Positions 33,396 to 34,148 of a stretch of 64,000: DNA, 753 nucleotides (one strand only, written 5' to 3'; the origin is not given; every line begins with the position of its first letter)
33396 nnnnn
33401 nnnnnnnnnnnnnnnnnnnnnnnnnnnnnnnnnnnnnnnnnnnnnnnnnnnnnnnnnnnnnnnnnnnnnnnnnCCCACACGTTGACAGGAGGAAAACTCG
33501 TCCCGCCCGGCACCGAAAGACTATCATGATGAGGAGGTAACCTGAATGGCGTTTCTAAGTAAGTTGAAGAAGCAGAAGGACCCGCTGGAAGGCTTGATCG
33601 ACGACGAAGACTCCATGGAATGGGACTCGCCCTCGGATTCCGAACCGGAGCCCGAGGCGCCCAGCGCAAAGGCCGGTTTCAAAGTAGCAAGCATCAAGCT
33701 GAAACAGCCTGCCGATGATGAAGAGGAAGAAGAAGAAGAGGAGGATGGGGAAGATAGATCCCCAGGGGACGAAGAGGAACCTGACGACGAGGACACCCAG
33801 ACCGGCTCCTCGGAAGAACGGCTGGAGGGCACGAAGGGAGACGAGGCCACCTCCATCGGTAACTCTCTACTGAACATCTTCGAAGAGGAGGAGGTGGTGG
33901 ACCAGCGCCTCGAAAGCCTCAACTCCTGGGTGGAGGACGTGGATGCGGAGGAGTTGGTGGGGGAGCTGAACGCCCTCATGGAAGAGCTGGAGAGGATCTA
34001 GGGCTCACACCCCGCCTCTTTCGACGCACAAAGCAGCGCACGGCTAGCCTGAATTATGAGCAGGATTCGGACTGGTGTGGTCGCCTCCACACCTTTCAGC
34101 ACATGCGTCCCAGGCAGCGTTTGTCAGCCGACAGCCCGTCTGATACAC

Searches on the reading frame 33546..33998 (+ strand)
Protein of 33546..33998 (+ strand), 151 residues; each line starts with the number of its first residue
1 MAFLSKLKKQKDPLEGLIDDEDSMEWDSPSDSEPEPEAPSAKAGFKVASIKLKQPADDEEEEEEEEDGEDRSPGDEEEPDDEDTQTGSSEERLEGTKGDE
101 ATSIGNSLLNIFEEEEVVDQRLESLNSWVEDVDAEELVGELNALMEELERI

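Call 5: search_protein_families(library=pfam, max_evalue=1, proteins=[window:33546-33998:+])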
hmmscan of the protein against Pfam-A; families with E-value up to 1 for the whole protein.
window:33546-33998:+ (151 aa): 2 families
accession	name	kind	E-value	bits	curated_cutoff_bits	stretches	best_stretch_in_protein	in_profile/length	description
PF20234.3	DUF6591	-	0.021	15.1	27.1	1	44-101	85-142/228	Family of unknown function (DUF6591)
PF03286.19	Pox_Ag35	-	0.17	12.1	28.3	1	35-130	56-147/196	Pox virus Ag35 surface protein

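Call 6: search_protein_families(library=ncbifam, max_evalue=1, proteins=[window:33546-33998:+])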
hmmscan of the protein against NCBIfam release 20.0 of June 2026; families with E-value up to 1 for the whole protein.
window:33546-33998:+ (151 aa): 0 families
